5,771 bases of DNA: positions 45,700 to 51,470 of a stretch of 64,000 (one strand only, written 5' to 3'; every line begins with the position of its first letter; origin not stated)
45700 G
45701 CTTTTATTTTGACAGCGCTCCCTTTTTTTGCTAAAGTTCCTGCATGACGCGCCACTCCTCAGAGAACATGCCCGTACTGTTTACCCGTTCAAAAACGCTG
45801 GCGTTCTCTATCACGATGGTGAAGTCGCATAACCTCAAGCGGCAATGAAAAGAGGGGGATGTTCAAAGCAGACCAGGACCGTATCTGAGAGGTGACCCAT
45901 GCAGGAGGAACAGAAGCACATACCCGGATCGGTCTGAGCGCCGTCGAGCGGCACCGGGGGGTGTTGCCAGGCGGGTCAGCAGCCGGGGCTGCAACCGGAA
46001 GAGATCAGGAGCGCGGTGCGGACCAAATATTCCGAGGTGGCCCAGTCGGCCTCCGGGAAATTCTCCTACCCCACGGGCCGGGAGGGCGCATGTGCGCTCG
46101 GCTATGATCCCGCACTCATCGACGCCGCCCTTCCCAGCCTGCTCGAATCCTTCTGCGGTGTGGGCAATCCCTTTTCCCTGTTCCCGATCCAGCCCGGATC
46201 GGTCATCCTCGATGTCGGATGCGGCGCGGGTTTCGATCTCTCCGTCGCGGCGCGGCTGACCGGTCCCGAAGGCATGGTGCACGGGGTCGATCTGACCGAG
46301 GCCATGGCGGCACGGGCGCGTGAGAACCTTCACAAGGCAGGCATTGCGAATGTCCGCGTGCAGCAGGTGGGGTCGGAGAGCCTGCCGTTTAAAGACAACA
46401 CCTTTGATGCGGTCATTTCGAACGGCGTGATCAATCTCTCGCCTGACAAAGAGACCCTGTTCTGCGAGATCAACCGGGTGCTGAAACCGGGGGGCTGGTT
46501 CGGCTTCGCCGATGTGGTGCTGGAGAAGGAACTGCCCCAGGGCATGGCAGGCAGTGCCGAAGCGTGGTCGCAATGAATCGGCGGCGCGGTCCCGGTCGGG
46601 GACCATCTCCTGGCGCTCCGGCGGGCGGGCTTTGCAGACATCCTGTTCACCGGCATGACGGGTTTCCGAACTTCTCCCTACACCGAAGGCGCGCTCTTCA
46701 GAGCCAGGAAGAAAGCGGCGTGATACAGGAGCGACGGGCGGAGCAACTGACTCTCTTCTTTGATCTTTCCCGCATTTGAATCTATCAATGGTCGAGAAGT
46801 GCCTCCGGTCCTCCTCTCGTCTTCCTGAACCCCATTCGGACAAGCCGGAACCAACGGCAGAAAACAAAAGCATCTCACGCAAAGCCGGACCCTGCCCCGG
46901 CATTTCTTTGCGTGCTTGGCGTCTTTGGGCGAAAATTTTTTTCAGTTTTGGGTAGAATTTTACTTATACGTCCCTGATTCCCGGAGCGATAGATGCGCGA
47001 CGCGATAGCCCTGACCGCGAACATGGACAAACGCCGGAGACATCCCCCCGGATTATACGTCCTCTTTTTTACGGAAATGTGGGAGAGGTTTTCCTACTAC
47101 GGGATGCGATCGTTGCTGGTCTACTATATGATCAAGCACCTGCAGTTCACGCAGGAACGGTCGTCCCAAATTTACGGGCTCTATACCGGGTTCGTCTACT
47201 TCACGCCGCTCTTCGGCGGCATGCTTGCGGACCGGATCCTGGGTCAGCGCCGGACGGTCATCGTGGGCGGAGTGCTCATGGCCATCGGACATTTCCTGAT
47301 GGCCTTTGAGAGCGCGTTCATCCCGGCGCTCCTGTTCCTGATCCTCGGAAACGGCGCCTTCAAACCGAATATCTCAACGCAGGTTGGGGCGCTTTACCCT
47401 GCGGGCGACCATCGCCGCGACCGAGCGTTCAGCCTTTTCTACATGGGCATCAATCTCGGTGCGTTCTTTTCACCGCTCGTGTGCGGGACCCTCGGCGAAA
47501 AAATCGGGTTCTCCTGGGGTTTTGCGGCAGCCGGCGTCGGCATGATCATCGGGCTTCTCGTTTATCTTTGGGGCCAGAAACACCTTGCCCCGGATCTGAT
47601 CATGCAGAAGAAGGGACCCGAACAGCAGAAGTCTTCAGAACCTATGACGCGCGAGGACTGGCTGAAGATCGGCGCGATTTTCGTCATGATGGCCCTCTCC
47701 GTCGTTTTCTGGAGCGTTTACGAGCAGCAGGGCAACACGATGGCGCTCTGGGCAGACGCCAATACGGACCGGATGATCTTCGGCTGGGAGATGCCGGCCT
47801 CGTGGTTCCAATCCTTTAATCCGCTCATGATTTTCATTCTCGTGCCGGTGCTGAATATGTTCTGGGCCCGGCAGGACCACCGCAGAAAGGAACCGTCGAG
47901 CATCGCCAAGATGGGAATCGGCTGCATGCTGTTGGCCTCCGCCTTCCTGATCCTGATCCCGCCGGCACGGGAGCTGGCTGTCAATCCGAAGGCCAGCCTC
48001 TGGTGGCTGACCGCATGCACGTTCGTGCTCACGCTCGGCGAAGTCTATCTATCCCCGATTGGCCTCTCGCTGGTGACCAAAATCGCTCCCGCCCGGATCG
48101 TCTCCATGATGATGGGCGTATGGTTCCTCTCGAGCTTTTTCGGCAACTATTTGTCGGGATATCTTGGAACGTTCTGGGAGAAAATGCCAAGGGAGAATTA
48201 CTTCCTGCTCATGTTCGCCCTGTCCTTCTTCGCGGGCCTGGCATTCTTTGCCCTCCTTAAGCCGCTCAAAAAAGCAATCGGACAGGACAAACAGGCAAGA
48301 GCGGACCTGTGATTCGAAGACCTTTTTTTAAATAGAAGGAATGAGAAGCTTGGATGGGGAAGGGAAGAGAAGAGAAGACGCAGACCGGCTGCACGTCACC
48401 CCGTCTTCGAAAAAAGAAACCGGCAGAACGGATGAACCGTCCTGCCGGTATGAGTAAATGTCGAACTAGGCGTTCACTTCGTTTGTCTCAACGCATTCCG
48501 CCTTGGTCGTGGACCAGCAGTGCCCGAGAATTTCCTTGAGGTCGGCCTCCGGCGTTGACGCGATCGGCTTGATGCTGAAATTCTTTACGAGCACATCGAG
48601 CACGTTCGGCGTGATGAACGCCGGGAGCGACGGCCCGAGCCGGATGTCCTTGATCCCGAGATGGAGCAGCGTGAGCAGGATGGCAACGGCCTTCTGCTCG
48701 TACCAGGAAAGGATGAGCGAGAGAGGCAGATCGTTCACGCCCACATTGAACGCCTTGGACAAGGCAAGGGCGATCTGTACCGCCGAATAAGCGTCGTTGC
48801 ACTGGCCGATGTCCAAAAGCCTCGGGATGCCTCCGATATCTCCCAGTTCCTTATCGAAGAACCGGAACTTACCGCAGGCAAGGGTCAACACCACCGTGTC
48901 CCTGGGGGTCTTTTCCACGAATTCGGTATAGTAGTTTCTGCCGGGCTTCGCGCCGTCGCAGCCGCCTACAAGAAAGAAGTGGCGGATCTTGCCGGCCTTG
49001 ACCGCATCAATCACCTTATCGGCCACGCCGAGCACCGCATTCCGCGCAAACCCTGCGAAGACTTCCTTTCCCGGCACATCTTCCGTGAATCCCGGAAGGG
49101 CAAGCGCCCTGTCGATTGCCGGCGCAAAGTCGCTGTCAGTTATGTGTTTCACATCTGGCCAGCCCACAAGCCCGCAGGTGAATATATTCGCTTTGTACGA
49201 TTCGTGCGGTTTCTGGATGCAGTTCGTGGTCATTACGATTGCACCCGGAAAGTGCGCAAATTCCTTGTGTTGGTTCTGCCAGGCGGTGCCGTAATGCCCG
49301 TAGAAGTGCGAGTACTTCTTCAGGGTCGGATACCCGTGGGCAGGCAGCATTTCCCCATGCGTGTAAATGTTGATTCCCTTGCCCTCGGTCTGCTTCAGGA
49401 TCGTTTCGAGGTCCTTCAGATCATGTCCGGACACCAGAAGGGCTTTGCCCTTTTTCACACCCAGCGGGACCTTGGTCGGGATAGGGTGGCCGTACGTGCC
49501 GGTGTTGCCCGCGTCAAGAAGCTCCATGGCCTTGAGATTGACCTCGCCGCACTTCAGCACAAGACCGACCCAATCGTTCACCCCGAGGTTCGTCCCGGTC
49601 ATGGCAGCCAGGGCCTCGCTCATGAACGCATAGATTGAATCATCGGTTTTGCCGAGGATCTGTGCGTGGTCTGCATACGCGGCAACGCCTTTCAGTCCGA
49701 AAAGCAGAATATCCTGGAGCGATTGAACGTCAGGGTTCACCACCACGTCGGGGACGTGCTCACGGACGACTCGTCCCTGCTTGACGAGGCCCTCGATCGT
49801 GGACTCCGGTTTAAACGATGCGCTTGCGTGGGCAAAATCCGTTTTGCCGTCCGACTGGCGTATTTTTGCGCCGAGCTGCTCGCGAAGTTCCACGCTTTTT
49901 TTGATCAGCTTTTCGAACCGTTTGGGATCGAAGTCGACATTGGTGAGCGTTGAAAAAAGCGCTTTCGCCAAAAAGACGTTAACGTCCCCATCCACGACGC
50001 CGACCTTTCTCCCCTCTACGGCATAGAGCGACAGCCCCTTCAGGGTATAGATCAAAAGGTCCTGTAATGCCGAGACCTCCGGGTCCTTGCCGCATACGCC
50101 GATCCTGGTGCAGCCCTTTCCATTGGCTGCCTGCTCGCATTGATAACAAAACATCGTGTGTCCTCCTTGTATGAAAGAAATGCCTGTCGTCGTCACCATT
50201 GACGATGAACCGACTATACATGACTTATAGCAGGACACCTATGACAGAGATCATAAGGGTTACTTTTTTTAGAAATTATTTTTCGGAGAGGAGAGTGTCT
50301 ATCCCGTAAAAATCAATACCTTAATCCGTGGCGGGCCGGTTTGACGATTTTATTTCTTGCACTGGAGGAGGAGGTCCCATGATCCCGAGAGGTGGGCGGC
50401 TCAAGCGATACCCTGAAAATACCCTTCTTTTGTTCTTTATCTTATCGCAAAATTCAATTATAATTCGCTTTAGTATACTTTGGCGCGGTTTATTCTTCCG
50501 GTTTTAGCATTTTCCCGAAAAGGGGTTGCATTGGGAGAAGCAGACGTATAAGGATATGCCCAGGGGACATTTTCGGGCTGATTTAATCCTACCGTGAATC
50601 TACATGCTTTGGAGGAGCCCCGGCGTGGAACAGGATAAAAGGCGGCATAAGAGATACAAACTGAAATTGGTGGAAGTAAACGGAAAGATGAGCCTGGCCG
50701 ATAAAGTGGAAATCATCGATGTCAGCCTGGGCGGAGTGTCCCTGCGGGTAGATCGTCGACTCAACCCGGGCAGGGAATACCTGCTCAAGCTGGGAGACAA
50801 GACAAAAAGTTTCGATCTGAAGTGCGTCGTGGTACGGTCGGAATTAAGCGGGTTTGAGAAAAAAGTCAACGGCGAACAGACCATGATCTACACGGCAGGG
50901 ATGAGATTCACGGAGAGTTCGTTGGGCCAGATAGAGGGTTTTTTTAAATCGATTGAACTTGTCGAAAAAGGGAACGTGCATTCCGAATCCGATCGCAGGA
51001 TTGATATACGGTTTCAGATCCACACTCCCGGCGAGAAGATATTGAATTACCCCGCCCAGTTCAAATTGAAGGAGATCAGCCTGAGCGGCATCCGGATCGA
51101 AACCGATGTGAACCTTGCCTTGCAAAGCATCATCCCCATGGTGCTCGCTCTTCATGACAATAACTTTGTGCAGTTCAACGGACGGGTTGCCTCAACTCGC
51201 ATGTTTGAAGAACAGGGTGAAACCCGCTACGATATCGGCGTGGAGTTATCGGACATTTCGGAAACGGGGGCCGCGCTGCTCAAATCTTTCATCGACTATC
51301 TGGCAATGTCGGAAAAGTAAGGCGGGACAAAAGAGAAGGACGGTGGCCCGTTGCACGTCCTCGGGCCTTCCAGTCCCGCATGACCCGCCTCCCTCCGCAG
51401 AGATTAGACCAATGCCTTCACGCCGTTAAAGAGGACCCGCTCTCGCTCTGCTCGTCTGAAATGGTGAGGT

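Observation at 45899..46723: ArsM-like methyltransferase reading through an in-frame UGA at the conserved cysteine, with a bacterial-SECIS-like hairpin 11 nt downstream: candidate selenoprotein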

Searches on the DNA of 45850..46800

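Call 75: search_rna_families(source=window, start=45850, end=46800, threshold=evalue, max_evalue=10)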
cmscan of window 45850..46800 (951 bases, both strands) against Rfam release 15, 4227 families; matches with E-value up to 10: 2.
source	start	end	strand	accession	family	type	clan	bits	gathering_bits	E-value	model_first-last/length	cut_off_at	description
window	46065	46148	-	RF00464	mir-92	Gene; miRNA;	CL00137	15.9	47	0.87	1-80/80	no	mir-92 microRNA precursor family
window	46413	46456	-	RF01977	HOTAIRM1_3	Gene; lncRNA;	-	13.8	37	1.3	1-59/59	no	HOX antisense intergenic RNA myeloid 1 conserved region 3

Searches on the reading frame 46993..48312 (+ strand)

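Call 46: search_protein_families(library=ncbifam, proteins=[window:46993-48312:+], max_evalue=0.00001)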
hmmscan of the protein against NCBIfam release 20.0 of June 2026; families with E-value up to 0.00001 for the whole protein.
window:46993-48312:+ (439 aa): 6 families
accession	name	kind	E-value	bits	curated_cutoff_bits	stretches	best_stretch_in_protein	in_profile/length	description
TIGR00924.1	yjdL_sub1_fam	subfamily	2.2e-101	340.3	130.2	2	17-199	8-196/475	oligopeptide:H+ symporter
NF007137.0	PRK09584.1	equivalog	9.6e-61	206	728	2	16-197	18-203/500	dipeptide/tripeptide permease DtpA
NF012006.0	PRK15462.1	subfamily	1.8e-59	201.8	623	2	11-200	1-194/493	dipeptide permease DtpD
NF007575.0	PRK10207.1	equivalog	1.8e-55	188.6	856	2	17-194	12-193/489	dipeptide/tripeptide permease DtpB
TIGR00926.1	2A1704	subfamily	7.6e-38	130.4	821.6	2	22-196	6-199/671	oligopeptide:H+ symporter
TIGR00880.1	2_A_01_02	superfamily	2.8e-08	34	131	1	72-190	11-133/141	multidrug resistance protein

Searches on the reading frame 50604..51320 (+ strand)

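Call 46: search_protein_families(library=ncbifam, proteins=[window:50604-51320:+], max_evalue=0.00001)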
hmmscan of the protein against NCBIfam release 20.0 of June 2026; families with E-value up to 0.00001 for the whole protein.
window:50604-51320:+ (238 aa): 1 family
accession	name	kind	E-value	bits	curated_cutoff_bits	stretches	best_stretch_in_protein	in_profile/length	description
TIGR02266.1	gmx_TIGR02266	paralog_domain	7.9e-06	26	68.7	0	156-231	22-96/96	TIGR02266 family protein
